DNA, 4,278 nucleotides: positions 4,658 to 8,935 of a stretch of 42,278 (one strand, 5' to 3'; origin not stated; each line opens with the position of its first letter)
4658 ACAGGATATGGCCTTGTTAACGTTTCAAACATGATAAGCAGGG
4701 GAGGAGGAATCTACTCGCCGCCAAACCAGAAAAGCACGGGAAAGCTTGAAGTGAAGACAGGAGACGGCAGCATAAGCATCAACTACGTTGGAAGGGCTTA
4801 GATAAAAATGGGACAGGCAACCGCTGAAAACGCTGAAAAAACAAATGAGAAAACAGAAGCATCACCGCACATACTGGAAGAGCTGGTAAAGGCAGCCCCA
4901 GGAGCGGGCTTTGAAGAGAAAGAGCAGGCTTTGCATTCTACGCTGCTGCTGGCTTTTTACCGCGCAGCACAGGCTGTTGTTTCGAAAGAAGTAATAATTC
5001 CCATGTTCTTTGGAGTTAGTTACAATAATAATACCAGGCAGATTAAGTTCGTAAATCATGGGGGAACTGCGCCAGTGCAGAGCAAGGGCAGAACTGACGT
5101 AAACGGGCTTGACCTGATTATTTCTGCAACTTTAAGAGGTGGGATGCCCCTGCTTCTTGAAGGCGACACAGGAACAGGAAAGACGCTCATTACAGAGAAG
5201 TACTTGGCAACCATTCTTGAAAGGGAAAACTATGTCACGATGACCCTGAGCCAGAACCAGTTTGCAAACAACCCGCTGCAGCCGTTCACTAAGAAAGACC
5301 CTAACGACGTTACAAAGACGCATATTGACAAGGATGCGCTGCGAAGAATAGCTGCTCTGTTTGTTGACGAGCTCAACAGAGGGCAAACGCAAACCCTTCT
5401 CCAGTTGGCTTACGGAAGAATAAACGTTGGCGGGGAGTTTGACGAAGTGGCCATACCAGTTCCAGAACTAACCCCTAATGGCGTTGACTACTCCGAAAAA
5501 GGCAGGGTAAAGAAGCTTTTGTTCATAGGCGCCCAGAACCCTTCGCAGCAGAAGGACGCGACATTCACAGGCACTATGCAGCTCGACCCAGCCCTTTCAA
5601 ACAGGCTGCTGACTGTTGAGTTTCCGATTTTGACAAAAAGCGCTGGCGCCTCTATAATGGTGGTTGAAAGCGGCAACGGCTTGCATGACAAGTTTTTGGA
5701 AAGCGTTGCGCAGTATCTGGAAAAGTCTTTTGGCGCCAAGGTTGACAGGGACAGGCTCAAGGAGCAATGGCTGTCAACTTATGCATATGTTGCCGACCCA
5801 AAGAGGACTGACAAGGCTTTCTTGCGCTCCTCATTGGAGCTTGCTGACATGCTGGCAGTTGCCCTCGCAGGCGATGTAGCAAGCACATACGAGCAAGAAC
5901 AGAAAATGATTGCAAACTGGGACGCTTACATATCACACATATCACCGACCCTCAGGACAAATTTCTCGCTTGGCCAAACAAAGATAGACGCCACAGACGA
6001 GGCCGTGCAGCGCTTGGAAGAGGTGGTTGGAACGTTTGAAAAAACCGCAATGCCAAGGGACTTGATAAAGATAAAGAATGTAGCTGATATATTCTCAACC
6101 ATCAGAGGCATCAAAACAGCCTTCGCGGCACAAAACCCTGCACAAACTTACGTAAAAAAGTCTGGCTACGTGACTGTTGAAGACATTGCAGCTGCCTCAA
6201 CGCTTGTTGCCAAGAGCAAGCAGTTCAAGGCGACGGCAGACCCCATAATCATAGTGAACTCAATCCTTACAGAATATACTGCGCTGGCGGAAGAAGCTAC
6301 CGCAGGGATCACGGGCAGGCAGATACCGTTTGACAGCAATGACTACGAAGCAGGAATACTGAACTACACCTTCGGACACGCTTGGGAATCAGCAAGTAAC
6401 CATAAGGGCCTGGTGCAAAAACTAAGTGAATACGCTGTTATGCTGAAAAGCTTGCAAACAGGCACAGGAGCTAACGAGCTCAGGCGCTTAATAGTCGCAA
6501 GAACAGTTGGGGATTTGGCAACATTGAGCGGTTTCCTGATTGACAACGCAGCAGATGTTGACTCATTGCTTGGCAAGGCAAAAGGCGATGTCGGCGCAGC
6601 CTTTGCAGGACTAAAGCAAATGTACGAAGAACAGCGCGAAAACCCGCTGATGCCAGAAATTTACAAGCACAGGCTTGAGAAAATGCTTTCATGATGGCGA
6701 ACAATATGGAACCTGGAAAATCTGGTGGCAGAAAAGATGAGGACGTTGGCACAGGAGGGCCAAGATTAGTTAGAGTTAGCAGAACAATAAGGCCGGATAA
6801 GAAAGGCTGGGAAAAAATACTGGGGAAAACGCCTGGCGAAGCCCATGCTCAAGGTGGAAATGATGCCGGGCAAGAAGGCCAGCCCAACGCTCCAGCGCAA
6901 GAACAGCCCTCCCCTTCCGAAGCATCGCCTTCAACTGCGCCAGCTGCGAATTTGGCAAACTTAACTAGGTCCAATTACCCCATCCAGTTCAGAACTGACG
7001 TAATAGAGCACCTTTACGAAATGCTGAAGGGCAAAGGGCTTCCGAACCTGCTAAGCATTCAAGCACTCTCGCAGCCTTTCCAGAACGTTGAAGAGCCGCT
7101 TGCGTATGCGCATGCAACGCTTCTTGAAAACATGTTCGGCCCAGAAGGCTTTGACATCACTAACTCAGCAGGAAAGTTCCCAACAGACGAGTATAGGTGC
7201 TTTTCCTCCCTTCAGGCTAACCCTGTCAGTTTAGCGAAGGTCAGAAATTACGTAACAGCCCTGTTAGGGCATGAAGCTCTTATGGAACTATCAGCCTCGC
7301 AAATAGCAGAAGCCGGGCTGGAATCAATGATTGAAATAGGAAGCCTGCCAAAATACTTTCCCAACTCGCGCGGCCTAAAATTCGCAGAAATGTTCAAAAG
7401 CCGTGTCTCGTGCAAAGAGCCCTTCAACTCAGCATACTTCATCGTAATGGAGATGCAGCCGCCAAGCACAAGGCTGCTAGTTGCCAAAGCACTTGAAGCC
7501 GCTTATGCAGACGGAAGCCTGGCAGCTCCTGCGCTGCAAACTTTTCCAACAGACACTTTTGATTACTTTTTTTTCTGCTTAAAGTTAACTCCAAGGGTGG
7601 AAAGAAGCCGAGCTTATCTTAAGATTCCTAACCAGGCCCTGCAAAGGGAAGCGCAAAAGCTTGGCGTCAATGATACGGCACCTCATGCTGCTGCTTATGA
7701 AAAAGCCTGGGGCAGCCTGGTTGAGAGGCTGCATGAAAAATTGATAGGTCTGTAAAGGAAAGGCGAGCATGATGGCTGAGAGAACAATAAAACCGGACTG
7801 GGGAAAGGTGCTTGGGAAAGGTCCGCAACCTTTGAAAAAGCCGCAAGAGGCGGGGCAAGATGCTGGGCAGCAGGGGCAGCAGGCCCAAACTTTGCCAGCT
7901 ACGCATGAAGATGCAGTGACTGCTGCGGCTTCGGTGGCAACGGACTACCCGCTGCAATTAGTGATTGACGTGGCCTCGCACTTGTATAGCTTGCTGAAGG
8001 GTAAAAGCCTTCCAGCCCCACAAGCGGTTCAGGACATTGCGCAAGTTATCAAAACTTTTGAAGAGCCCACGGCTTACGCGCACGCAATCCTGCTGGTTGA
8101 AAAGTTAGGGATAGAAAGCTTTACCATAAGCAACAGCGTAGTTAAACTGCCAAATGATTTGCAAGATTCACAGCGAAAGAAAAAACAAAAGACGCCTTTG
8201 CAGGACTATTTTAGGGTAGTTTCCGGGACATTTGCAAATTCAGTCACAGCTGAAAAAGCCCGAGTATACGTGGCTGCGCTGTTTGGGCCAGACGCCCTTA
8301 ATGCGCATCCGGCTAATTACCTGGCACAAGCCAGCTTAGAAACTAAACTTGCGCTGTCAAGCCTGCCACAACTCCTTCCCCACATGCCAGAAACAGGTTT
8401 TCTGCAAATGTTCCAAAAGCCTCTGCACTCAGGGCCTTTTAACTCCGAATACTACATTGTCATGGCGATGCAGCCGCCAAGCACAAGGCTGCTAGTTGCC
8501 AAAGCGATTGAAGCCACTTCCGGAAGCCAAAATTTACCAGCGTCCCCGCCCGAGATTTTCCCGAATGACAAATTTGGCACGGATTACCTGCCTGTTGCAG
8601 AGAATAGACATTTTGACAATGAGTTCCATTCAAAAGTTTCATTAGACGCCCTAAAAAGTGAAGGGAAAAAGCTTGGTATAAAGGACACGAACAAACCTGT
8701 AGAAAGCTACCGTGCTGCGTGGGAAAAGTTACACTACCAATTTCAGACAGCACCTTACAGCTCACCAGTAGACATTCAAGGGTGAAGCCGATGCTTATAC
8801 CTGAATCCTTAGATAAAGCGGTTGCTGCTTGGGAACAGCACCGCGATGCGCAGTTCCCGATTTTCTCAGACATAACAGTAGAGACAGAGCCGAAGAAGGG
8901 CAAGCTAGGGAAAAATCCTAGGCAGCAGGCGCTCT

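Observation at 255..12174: Ten-gene co-directional cassette: classic AAA + orphan J-domain + MoxR AAA+ + HExxH/VWA-MIDAS + paralogous unknowns + nuclease-like HTH protein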

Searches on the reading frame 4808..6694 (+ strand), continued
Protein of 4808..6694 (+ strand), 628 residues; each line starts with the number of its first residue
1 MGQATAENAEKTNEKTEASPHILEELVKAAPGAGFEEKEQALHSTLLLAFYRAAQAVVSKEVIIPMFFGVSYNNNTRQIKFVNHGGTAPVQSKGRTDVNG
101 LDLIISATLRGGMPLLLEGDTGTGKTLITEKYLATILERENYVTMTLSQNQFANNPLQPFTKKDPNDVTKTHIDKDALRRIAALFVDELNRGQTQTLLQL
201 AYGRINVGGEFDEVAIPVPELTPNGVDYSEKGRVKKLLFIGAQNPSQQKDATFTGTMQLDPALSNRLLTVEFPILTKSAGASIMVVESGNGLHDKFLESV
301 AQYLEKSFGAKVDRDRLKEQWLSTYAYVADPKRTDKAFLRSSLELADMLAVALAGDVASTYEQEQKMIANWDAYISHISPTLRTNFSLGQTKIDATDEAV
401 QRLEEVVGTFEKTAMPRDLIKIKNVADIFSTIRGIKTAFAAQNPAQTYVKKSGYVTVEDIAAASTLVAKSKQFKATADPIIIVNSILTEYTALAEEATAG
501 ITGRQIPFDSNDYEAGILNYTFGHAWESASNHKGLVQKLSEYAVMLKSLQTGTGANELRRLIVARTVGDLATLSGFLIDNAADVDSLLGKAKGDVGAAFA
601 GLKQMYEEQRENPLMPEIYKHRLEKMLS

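Call 85: find_encoding_contigs(protein=P0031, flank=8000, max_places=1)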
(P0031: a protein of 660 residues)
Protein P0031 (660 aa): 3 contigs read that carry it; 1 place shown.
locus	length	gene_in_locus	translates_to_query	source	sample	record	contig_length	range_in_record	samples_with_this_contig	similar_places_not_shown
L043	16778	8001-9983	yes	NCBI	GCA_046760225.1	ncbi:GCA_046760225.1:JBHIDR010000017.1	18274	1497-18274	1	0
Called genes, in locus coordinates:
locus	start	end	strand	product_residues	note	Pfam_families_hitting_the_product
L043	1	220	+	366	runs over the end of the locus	PF22769:DCD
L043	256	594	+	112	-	-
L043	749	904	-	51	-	-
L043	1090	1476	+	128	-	PF02661:Fic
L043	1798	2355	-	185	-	PF13238:AAA_18, PF02224:Cytidylate_kin (faint), PF13207:AAA_17, PF13189:Cytidylate_kin2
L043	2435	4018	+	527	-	PF13522:GATase_6 (faint), PF13537:GATase_7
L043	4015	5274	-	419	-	PF01336:tRNA_anti-codon, PF00152:tRNA-synt_2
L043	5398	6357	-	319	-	PF00152:tRNA-synt_2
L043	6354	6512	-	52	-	-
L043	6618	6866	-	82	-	-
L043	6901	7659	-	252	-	-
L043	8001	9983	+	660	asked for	-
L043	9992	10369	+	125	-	-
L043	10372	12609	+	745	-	-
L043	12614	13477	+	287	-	-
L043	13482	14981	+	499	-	-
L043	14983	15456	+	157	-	-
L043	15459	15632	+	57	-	-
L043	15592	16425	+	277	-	-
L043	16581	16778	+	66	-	?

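Call 94: find_encoding_contigs(protein=P0007, flank=3000, max_places=3)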
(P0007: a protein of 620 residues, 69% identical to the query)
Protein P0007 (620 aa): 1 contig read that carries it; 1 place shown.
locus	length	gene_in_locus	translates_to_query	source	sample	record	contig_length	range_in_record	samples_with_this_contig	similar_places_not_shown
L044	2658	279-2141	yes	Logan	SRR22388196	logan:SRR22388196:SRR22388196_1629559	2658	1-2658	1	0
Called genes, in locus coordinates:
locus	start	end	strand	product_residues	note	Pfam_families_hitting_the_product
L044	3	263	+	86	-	?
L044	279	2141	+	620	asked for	-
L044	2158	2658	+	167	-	?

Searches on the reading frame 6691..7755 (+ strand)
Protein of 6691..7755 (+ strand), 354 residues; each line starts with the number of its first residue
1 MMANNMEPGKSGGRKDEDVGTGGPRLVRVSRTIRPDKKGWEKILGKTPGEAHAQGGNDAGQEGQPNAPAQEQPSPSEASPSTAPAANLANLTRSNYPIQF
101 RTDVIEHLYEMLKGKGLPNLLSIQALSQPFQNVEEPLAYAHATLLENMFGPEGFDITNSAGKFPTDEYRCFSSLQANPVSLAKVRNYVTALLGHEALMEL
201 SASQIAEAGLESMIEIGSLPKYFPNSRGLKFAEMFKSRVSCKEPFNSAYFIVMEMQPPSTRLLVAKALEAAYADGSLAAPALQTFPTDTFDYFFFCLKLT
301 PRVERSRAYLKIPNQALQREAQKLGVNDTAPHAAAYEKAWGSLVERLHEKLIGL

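Call 4: search_protein_families(library=pfam, proteins=[window:6691-7755:+], max_evalue=0.01)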
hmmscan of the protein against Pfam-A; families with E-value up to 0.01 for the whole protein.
window:6691-7755:+ (354 aa): 0 families

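Call 9: search_protein_families(library=padloc, proteins=[window:6691-7755:+], max_evalue=0.01)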
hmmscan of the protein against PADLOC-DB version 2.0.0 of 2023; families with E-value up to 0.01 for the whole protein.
window:6691-7755:+ (354 aa): 0 families

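Call 48: search_protein_families(library=phrogs, proteins=[window:6691-7755:+], max_evalue=0.01)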
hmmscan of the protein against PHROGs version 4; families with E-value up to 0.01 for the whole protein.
window:6691-7755:+ (354 aa): 0 families

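Call 49: search_protein_families(library=ncbifam, proteins=[window:6691-7755:+], max_evalue=0.01)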
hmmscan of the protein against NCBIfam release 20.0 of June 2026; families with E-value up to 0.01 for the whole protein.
window:6691-7755:+ (354 aa): 0 families

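Call 59: find_related_loci(query=A4, collection=metagenome_contigs, flank=10000)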
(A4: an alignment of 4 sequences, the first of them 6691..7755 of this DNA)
Query A4 (354 aa) in metagenome_contigs; peptide patterns used: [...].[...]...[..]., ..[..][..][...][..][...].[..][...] (x = any residue, [..] = any of these).
156 stretches matched a pattern, but none encodes a relative of the query by tblastn (E <= 1e-3).

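Call 65: search_solved_structures(query=A4, max_evalue=5)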
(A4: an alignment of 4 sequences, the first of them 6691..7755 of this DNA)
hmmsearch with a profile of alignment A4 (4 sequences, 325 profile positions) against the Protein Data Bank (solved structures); distinct sequences matched with E-value up to 5: 0.

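Call 90: search_protein_families(library=pfam, proteins=[window:6691-7755:+], max_evalue=1)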
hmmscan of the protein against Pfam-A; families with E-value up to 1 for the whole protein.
window:6691-7755:+ (354 aa): 0 families
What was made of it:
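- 6691..7755 (+): G: unknown protein with a conserved N-terminal peptide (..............), a disordered Q/P/A-rich linker and a roughly 250-aa domain. Its start overlaps the F stop (ATGA). No family or PDB match (calls 4, 65, 90).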

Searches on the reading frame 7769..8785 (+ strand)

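Call 4: search_protein_families(library=pfam, proteins=[window:7769-8785:+], max_evalue=0.01)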
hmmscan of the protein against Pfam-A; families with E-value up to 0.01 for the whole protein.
window:7769-8785:+ (338 aa): 0 families

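Call 9: search_protein_families(library=padloc, proteins=[window:7769-8785:+], max_evalue=0.01)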
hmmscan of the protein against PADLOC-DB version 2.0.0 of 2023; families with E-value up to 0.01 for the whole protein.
window:7769-8785:+ (338 aa): 0 families

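Call 48: search_protein_families(library=phrogs, proteins=[window:7769-8785:+], max_evalue=0.01)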
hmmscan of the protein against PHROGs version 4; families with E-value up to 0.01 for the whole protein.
window:7769-8785:+ (338 aa): 0 families

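Call 49: search_protein_families(library=ncbifam, proteins=[window:7769-8785:+], max_evalue=0.01)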
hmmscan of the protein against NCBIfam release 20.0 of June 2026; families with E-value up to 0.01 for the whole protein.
window:7769-8785:+ (338 aa): 0 families

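Call 90: search_protein_families(library=pfam, proteins=[window:7769-8785:+], max_evalue=1)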
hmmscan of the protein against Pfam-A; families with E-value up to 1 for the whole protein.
window:7769-8785:+ (338 aa): 1 family
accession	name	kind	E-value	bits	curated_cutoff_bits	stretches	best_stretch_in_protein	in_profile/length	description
PF16310.10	DUF4952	-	0.43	11.3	25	0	136-161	35-59/77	Domian of unknown function (DUF4952)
